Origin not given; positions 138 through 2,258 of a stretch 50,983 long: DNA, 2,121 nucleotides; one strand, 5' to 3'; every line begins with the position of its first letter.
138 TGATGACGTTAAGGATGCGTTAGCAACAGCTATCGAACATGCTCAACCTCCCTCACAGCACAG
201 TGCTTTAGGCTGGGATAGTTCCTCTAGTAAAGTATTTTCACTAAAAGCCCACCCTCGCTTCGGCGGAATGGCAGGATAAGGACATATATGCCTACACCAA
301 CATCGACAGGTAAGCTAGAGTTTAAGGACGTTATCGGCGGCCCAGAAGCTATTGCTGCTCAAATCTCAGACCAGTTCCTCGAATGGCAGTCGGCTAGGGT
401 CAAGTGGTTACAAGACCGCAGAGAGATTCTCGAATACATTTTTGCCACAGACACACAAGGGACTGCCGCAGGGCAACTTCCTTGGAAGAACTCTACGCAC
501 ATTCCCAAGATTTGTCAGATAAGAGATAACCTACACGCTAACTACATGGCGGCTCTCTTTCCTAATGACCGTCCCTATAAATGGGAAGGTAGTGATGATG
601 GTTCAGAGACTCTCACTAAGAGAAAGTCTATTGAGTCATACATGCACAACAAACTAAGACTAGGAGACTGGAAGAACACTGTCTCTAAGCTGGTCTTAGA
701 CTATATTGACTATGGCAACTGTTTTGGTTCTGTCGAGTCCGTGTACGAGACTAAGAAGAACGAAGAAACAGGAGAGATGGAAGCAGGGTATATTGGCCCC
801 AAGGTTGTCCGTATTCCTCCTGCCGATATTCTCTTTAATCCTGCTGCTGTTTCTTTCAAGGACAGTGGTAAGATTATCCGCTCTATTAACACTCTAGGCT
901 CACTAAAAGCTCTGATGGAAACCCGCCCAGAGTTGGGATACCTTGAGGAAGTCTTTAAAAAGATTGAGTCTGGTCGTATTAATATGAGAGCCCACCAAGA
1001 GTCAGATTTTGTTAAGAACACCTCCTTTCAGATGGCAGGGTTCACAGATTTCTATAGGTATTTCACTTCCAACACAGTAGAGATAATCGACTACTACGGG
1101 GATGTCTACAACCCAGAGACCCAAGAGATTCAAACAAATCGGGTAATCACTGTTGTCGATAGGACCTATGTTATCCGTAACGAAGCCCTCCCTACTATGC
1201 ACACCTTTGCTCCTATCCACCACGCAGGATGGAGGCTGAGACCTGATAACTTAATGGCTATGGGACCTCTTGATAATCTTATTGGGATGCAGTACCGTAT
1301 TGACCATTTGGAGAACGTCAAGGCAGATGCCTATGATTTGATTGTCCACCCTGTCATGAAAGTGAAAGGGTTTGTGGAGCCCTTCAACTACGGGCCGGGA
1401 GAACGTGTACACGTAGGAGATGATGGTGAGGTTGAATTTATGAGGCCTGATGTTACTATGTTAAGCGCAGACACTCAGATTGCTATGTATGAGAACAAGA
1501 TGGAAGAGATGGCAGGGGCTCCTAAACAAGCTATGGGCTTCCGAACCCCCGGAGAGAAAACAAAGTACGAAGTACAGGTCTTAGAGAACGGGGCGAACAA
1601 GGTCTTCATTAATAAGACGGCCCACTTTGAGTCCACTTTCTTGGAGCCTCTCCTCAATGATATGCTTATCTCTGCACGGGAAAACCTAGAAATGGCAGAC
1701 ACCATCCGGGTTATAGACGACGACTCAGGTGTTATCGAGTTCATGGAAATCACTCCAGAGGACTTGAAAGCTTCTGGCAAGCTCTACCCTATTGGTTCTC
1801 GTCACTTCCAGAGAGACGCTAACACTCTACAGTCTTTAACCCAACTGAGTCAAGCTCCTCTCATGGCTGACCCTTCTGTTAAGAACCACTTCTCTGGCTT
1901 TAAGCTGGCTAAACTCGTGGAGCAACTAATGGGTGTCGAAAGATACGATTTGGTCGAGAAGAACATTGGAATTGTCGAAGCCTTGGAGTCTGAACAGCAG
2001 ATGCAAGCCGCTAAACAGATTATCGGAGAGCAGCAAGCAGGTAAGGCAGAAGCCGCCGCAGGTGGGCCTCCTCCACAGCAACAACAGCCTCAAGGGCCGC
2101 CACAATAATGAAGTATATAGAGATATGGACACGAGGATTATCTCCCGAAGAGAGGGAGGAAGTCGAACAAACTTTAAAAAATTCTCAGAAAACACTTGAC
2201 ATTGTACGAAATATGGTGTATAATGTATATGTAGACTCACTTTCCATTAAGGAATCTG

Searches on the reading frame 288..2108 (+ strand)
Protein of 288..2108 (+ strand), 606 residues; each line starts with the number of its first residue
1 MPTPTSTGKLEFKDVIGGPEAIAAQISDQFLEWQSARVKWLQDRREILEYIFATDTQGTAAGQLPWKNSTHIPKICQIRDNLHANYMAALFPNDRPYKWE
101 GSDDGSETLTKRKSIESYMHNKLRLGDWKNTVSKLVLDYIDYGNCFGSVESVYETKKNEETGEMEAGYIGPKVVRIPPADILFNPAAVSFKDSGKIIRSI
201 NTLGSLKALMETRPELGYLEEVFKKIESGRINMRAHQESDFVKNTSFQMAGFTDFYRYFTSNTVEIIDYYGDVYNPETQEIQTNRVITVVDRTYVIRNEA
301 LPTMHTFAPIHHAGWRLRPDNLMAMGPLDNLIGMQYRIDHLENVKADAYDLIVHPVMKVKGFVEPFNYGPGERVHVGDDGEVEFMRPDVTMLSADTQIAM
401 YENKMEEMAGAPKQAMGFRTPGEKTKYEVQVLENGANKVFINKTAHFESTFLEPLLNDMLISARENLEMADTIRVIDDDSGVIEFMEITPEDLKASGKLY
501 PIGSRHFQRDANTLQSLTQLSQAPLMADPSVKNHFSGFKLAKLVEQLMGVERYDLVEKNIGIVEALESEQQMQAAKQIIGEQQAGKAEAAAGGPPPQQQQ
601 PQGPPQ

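Call 6: search_protein_families(library=phrogs, proteins=[window:288-2108:+])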
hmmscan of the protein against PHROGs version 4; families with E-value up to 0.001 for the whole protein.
window:288-2108:+ (606 aa): 1 family
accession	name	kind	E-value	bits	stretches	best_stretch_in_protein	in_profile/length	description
phrog_332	-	connector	2.3e-83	281.4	1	21-600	9-545/560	head-tail adaptor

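Call 7: search_dna_similar(query=window:288-2108:+, collection=phages, mode=protein, max_rows=15)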
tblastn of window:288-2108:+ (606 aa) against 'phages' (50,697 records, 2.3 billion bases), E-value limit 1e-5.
Records with a match: 125; places in all: 127; records where one place covers at least 80% of the query: 114.
Best place of each record, by identity: <60% 125.
By first word of the organism name: Vibrio 53; phage 16; Pseudomonas 15; Lentibacter 5; Siovirus 5; Roseobacter 4; Pseudoalteromonas 4; Klebsiella 3; Leptolyngbya 3; Salinivibrio 2; and 10 more.
By host as written in the record: - 41; Vibrio cholerae 10; Vibrio crassostreae 8; Vibrio breoganii 6; Lentibacter sp. SH36 5; Pseudomonas aeruginosa 5; Vibrio parahaemolyticus 3; Salinivibrio costicola 2; and 30 more.
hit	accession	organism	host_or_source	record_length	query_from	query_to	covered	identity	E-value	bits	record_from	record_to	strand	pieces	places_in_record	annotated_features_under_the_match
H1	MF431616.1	Lentibacter phage vB_LenP_ICBM2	Lentibacter sp. SH36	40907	16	578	93%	49.2%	4e-178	565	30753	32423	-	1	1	portal protein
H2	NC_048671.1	Lentibacter phage vB_LenP_ICBM2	Lentibacter sp. SH36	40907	16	578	93%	49.2%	4e-178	565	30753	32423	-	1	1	head-tail adaptor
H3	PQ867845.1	phage T5S1-k141_653015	Crassostrea hongkongensis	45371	10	576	94%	48.5%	6e-170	541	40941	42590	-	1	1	portal protein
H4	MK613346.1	Roseobacter phage CRP-4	Rhodobacteraceae bacterium FZCC0023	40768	19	577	92%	47.8%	2e-168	537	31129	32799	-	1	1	putative portal protein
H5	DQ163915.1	Pseudomonas phage PA11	-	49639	24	577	91%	47.5%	2e-163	523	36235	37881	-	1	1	record has no annotation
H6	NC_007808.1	Pseudomonas phage PA11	Pseudomonas aeruginosa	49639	24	577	91%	47.5%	2e-163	523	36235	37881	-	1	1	head-tail adaptor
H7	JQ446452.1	Salinivibrio phage CW02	Salinivibrio costicola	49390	10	575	93%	46.4%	2e-158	508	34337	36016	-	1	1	portal protein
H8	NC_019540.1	Salinivibrio phage CW02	Salinivibrio costicola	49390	10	575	93%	46.4%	2e-158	508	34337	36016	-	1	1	head-tail adaptor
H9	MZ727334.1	Pseudomonas phage PPAT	Pseudomonas aeruginosa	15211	24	577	91%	47.3%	1e-162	520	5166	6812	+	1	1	hypothetical protein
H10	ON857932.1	Pseudomonas phage vB_PaeP_FBPa8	Pseudomonas sp.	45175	24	577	91%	47.3%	2e-162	520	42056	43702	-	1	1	portal (connector) protein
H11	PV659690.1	Pseudomonas phage vB_PaP_DMTU_1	Pseudomaonas aeruginosa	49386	24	577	91%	47.3%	2e-162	520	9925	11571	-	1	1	head-tail adaptor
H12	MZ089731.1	Pseudomonas phage PSA11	wastewater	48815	24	577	91%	47.3%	2e-162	520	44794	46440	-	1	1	portal (connector) protein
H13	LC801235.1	Pseudomonas phage PP21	Pseudomonas aeruginosa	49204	24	577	91%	47.3%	2e-162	520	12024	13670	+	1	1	hypothetical protein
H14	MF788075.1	Pseudomonas phage IME180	Pseudomonas aeruginosa IME180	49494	24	577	91%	47.3%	5e-162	519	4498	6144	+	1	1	portal (connector) protein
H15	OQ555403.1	Pseudomonas phage vB_PaeM_Ty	Pseudomonas aeruginosa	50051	24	577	91%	47.3%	6e-162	519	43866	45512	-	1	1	putative portal protein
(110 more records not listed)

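Call 37: find_related_loci(query=A2, collection=viral_contigs, flank=10000)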
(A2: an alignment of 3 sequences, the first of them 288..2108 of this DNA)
Query A2 (606 aa) in viral_contigs; peptide patterns used: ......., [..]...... (x = any residue, [..] = any of these).
600 stretches matched a pattern (row limit reached: there are more); 575 encode a relative of the query (tblastn E <= 1e-3); the best 80 are kept; 80 distinct loci.
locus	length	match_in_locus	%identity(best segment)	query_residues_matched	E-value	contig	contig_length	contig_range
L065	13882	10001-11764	58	10-598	0e+0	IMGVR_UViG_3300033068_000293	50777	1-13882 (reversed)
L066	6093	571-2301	60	5-582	0e+0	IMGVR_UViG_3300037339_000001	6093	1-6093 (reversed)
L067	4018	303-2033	60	5-582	0e+0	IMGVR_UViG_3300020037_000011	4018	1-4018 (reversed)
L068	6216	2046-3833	58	4-606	0e+0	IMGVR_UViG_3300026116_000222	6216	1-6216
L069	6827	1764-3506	58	19-594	0e+0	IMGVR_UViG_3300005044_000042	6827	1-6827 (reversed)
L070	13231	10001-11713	57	19-605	0e+0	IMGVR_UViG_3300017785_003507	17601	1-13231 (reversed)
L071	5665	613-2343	60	5-582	0e+0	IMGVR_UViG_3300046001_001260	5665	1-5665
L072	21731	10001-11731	60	5-582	0e+0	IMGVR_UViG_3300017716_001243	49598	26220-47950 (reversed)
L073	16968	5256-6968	58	10-582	0e+0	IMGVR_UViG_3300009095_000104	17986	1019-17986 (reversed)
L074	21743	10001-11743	57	19-594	0e+0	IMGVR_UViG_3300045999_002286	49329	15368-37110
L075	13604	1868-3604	56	19-603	0e+0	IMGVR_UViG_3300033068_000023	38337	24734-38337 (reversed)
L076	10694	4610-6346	55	19-603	0e+0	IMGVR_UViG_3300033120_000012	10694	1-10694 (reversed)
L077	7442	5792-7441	58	23-573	0e+0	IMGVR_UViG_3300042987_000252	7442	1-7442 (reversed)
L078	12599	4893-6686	54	10-604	0e+0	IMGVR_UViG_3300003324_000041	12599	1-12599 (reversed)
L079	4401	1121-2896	54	10-601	0e+0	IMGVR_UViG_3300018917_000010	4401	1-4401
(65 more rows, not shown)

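Call 111: find_related_loci(query=A2, collection=genome_contigs, flank=10000)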
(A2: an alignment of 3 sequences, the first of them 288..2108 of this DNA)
Query A2 (606 aa) in genome_contigs; peptide patterns used: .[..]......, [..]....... (x = any residue, [..] = any of these).
61 stretches matched a pattern; 21 encode a relative of the query (tblastn E <= 1e-3); 21 distinct loci.
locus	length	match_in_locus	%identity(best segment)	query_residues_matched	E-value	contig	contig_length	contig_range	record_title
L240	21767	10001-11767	54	20-605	0e+0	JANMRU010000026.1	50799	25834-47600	MAG: Pseudanabaena sp. SOY_30_concoct_251 SOY_30_k141_4419492, whole genome shotgun sequence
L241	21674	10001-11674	51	19-577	0e+0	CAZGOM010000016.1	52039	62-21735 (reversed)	MAG TPA_asm: uncultured Phycisphaeraceae bacterium isolate SRP193066_co1_210 genome assembly, contig: NODE_725_length_52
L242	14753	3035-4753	47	7-577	1e-166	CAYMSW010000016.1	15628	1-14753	MAG TPA_asm: Candidatus Woesearchaeota archaeon isolate SRP077602_co7_458 genome assembly, contig: NODE_18207_length_156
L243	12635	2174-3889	46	22-593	9e-163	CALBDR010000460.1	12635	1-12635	MAG TPA_asm: uncultured Candidatus Melainabacteria bacterium isolate ERR1995206_bin.70_CONCOCT_v1.1_MAG genome assembly,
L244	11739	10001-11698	46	6-577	1e-161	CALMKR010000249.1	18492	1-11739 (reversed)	MAG TPA_asm: uncultured bacterium isolate SRR5676466_bin.108_CONCOCT_v1.1_MAG genome assembly, contig: ERZ724530.444, wh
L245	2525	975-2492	48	20-525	1e-171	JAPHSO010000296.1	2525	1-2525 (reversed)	MAG: Gammaproteobacteria bacterium isolate N2S-Bin_11 c_000000078898, whole genome shotgun sequence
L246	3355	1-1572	48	59-584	1e-167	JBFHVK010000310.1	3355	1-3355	MAG: Gammaproteobacteria bacterium isolate Mix_sand09.2021.07.G.48 k141_1158679_length_3355_cov_43.4568, whole genome sh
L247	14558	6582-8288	45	14-584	7e-158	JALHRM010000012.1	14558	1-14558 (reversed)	MAG: Candidatus Saccharibacteria bacterium isolate maxbin.159 c_000000016017, whole genome shotgun sequence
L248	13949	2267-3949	45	20-581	1e-157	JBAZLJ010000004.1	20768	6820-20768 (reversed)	MAG: Candidatus Woesearchaeota archaeon isolate SO_2017_LW4_166 scaffold_5138_c1_LW137-91_2017, whole genome shotgun seq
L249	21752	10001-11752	43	10-597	8e-156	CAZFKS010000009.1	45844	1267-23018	MAG TPA_asm: uncultured Gammaproteobacteria bacterium isolate SRP257259_co1_329 genome assembly, contig: NODE_747_length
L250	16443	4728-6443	44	19-591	3e-155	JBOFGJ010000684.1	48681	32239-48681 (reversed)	MAG: Flavobacterium sp. isolate WFFMC_MAG_075 k139_4172_flag=1_multi=15.0000_len=48681, whole genome shotgun sequence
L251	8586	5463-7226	42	14-604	3e-153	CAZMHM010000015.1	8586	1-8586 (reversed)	MAG TPA_asm: uncultured Candidatus Saccharibacteria bacterium isolate SRP296810_co1_117 genome assembly, contig: NODE_10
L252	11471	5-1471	42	111-606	4e-114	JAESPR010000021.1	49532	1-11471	MAG: Colwellia sp. isolate NORP201 MHASMcontig_73701, whole genome shotgun sequence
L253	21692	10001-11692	45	23-588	7e-162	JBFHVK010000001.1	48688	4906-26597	MAG: Gammaproteobacteria bacterium isolate Mix_sand09.2021.07.G.48 k141_2692401_length_48688_cov_30.0006, whole genome s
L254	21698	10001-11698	44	16-582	5e-154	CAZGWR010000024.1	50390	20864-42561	MAG TPA_asm: uncultured Novosphingobium sp. isolate SRP287051_co2_98 genome assembly, contig: NODE_1520_length_50390_cov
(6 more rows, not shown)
